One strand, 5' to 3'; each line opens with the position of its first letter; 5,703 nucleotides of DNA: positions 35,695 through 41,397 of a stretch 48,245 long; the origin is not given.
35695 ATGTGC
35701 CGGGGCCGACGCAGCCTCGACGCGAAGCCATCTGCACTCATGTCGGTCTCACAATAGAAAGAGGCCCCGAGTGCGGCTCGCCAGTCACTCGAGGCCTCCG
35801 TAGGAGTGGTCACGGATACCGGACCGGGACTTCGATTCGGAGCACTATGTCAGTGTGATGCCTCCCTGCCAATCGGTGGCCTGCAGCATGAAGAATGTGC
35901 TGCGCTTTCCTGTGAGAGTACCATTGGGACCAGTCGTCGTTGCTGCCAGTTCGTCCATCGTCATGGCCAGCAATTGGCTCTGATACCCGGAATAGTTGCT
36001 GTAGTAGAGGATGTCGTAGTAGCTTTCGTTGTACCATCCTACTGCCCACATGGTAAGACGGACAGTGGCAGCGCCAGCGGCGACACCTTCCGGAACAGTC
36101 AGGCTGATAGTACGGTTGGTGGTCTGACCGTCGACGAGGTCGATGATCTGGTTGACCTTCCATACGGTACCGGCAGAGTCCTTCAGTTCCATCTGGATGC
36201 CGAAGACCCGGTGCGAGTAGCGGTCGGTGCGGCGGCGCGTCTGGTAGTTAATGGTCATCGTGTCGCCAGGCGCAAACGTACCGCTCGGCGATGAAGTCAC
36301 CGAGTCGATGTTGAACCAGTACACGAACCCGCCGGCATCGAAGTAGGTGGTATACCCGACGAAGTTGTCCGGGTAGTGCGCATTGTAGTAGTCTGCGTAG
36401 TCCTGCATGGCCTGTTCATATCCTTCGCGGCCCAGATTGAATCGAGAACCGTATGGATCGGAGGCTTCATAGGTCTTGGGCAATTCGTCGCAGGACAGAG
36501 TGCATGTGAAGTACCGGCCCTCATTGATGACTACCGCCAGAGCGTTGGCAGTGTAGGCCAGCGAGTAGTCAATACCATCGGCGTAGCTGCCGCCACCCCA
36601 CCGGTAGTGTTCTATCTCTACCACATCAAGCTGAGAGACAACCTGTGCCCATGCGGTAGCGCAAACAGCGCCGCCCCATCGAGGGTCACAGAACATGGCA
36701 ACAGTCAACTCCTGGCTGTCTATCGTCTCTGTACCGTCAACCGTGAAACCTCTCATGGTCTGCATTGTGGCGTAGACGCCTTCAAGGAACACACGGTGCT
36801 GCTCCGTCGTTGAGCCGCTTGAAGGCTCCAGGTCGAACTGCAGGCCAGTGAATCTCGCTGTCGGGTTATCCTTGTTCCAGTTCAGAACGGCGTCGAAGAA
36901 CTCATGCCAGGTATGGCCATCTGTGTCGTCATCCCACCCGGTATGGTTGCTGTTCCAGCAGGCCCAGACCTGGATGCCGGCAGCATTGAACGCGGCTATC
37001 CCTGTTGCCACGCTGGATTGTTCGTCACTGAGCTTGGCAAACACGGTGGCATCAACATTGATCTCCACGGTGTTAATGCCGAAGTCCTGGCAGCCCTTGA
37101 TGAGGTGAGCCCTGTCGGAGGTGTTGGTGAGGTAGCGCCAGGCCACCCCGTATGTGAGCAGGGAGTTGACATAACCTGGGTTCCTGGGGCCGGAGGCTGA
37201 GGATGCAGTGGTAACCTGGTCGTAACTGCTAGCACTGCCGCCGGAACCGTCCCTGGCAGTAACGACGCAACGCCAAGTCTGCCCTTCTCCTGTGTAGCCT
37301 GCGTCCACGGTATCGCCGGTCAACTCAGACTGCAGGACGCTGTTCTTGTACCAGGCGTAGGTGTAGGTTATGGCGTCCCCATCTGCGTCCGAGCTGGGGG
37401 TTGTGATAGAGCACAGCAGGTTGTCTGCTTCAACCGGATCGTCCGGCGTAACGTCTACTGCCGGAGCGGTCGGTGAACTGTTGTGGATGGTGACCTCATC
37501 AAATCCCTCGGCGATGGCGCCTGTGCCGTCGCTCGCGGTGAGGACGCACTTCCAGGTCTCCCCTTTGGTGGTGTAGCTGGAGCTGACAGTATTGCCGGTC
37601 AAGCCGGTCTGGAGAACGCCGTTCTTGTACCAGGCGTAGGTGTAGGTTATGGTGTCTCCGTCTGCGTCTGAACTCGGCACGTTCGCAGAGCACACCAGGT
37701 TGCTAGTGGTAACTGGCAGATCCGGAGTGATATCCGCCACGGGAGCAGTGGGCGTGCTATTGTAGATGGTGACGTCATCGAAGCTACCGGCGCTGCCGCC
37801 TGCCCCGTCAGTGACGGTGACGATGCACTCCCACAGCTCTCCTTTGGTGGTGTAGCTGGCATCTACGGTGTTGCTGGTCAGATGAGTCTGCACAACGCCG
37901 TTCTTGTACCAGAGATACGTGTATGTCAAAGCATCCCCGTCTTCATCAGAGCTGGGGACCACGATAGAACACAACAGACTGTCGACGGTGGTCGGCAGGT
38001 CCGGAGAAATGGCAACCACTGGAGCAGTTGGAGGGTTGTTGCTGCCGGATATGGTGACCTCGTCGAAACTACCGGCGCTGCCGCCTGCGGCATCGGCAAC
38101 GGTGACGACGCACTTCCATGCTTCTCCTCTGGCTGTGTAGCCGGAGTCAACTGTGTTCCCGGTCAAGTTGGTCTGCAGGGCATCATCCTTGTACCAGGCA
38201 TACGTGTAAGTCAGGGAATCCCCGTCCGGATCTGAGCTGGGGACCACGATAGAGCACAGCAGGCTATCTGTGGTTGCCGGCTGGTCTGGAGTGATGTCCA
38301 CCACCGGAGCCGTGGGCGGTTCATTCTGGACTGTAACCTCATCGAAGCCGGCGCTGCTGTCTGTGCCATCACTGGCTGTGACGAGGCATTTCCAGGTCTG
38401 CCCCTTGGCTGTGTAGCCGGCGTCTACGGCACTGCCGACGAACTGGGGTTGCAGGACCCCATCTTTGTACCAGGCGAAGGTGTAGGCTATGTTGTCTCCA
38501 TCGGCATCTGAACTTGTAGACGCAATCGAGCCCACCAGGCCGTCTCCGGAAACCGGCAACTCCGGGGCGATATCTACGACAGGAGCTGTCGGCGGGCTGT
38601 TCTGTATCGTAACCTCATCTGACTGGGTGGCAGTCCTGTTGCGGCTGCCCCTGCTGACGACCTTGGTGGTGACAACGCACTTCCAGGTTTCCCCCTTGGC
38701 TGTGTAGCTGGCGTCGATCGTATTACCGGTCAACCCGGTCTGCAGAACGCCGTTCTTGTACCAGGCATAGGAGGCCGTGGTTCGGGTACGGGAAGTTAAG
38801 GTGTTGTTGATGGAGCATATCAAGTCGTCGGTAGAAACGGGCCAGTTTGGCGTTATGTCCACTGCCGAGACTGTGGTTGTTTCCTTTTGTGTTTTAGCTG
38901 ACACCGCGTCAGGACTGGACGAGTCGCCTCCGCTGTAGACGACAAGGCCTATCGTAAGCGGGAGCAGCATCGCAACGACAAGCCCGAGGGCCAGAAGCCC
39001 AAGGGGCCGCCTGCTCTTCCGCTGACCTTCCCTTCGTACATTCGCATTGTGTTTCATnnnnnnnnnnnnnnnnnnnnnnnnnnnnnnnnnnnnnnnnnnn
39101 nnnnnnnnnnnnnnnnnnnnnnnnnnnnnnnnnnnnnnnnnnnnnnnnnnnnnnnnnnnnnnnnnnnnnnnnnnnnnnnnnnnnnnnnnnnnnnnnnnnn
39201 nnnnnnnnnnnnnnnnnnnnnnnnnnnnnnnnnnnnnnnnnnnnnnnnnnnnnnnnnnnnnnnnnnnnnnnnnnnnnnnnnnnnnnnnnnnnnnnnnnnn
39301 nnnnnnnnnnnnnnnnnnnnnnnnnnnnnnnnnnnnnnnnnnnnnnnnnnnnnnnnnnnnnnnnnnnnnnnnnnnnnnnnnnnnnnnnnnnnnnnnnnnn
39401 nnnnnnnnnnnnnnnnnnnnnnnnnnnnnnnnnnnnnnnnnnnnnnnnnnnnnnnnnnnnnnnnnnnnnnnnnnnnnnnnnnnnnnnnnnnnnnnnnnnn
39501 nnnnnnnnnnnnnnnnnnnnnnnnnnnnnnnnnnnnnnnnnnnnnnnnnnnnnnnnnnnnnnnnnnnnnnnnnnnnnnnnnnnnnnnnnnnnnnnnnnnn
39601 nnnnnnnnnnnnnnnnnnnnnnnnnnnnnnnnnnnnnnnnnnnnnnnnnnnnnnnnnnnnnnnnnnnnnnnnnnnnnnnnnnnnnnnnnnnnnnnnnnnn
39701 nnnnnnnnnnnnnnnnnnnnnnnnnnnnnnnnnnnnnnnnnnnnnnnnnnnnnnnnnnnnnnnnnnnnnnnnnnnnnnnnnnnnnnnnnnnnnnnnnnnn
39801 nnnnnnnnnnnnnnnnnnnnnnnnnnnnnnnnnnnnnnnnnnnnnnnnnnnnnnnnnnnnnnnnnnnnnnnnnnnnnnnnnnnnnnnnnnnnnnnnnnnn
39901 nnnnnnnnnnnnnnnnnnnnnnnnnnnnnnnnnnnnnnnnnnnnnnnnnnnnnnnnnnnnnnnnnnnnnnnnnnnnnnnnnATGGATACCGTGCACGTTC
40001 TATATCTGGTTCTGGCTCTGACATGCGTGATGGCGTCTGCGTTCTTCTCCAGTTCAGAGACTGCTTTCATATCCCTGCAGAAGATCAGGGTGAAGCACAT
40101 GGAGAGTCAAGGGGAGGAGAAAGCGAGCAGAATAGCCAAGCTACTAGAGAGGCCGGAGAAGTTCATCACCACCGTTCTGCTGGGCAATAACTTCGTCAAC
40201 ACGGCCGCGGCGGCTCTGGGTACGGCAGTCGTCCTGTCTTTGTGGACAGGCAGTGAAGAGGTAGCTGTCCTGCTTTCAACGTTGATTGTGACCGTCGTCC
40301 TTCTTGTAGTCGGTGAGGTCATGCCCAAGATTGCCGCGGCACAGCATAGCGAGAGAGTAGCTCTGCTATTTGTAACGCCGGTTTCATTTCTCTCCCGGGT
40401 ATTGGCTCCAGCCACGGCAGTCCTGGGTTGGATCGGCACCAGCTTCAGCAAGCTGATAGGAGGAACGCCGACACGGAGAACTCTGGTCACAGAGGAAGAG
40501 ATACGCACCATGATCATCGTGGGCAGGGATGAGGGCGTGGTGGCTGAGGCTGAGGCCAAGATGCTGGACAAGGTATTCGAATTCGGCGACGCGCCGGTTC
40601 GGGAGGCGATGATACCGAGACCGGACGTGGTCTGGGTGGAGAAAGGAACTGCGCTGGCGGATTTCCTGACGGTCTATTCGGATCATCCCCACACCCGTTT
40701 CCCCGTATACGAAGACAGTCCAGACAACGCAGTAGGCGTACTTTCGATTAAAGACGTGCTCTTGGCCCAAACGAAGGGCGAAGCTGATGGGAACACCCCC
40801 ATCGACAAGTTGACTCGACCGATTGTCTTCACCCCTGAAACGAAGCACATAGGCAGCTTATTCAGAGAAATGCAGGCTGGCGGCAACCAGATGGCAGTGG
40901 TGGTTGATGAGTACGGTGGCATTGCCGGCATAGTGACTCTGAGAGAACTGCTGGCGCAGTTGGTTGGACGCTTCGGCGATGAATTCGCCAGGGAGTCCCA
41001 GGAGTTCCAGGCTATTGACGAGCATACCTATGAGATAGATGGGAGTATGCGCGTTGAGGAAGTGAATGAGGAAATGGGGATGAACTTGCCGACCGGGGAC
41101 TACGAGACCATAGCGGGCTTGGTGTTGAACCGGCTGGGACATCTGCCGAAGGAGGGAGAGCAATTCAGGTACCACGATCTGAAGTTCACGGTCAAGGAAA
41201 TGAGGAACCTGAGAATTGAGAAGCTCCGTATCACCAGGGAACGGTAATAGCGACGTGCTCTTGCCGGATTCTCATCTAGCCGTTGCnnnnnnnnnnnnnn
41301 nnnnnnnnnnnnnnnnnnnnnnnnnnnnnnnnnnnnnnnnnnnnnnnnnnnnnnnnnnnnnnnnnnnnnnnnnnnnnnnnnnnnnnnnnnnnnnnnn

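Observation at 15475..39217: Two homologous c-di-GMP riboswitch-gene units face each other and bracket ~17.5 kb of glycan-tailoring genes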

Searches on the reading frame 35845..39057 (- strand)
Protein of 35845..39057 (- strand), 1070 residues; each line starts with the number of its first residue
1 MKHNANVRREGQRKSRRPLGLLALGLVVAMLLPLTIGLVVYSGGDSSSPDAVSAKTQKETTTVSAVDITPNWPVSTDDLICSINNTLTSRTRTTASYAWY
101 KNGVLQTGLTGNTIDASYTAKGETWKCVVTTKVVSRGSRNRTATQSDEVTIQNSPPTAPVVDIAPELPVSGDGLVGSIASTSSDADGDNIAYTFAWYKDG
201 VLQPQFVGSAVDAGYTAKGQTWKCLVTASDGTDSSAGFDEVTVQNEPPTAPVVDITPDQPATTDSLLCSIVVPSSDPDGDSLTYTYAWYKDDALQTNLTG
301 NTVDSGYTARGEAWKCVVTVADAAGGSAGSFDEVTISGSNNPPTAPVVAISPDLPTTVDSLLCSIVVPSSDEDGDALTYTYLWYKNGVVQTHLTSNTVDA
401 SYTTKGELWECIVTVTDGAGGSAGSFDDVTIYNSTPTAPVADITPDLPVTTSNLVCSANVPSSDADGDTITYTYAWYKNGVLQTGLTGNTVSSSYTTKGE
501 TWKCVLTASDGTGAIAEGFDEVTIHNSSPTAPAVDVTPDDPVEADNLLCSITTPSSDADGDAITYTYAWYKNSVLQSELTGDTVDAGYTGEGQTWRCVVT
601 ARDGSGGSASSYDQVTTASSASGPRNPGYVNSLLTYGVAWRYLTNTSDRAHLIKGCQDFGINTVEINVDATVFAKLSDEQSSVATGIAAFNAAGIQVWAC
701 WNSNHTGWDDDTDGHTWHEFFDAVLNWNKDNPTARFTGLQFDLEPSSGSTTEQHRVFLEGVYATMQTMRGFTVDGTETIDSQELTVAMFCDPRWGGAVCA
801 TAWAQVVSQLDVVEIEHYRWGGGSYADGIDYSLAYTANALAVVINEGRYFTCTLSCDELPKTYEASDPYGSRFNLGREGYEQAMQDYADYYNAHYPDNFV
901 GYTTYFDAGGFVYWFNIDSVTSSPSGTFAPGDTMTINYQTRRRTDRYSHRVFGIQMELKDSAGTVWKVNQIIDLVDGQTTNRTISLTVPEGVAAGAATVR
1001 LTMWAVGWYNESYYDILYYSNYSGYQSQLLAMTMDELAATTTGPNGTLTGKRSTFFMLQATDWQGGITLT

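Call 12: search_protein_families(library=pfam, proteins=[window:35845-39057:-], max_evalue=0.001)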
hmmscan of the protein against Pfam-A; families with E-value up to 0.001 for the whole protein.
window:35845-39057:- (1070 aa): 3 families
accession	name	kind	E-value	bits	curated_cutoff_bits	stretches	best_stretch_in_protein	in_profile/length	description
PF18911.6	PKD_4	-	1.2e-10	41.8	27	0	249-335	2-84/85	PKD domain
PF21027.3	Sde0182_C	-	1.5e-09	38.7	27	0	274-295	9-28/83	Cellulose-binding protein Sde0182, C-terminal domain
PF13895.12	Ig_2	-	0.00096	19.8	27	0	76-136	16-70/79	Immunoglobulin domain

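Call 41: search_protein_families(library=ncbifam, proteins=[window:35845-39057:-], max_evalue=0.01)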
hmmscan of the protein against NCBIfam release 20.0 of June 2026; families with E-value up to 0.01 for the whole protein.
window:35845-39057:- (1070 aa): 0 families

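Call 49: find_encoding_contigs(protein=window:35845-39057:-, flank=10000, max_places=4)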
Protein window:35845-39057:- (1070 aa): no gene with exactly this product is on record in the collection.

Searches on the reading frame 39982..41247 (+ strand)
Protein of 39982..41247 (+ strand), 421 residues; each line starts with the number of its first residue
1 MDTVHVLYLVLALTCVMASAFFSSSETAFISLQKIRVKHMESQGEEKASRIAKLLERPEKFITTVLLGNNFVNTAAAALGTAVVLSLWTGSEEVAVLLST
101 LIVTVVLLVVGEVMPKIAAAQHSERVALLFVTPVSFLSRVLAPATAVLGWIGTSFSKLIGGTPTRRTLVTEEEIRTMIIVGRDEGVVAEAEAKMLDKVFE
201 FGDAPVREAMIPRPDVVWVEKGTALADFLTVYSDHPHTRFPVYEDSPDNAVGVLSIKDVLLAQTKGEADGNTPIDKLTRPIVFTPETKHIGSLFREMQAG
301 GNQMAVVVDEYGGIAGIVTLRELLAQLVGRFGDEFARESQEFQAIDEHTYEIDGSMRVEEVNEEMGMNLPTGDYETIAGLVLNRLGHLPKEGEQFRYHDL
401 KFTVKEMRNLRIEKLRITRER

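Call 13: search_protein_families(library=pfam, proteins=[window:39982-41247:+], max_evalue=0.001)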
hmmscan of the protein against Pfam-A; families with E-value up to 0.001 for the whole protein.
window:39982-41247:+ (421 aa): 3 families
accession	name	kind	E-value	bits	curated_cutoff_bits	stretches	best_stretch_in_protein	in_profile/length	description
PF01595.25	CNNM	-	2.3e-50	171.2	28.4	1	11-191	2-181/181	Cyclin M transmembrane N-terminal domain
PF03471.22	CorC_HlyC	-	1.9e-27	95.5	27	1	344-420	2-80/81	Transporter associated domain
PF00571.33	CBS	-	1.7e-14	54.3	24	2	278-328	6-56/57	CBS domain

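Call 62: list_cluster_members(proteins=[P0004, P0005, P0001, window:39982-41247:+, window:22876-24099:+])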
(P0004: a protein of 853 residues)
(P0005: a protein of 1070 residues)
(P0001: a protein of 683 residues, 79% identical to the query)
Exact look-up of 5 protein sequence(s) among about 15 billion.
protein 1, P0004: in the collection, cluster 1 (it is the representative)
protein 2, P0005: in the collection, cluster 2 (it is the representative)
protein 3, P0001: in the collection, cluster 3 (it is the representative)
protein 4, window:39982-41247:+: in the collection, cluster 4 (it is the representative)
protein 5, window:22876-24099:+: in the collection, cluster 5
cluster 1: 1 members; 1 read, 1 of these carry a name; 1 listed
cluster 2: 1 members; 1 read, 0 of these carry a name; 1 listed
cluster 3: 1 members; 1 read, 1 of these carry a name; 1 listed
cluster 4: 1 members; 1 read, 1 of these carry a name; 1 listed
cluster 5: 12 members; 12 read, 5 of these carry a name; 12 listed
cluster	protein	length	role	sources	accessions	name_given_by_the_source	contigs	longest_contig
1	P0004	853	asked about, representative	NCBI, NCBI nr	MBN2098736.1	MAG: hypothetical protein JW753_03975 [Dehalococcoidia bacterium] | hypothetical protein [Dehalococcoidia bacterium]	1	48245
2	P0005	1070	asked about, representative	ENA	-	-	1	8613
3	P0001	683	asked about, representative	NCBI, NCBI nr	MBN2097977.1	MAG: hypothetical protein JW753_00115 [Dehalococcoidia bacterium] | hypothetical protein [Dehalococcoidia bacterium]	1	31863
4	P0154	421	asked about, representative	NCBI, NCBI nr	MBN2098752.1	MAG: HlyC/CorC family transporter [Dehalococcoidia bacterium] | HlyC/CorC family transporter [Dehalococcoidia bacterium]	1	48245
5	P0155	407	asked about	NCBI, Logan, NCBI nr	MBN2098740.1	MAG: radical SAM protein [Dehalococcoidia bacterium] | radical SAM protein [Dehalococcoidia bacterium]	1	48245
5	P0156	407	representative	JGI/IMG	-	MoaA/NifB/PqqE/SkfB family radical SAM enzyme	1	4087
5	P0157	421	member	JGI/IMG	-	MoaA/NifB/PqqE/SkfB family radical SAM enzyme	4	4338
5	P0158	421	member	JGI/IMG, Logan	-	MoaA/NifB/PqqE/SkfB family radical SAM enzyme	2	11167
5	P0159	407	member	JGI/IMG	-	MoaA/NifB/PqqE/SkfB family radical SAM enzyme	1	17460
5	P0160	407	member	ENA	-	-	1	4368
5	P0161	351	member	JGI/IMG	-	-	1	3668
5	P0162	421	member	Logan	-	-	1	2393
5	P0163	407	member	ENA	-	-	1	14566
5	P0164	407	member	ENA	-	-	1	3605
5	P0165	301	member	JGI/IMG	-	-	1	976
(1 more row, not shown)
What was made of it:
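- A third paralogue lies on another contig (call 62).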
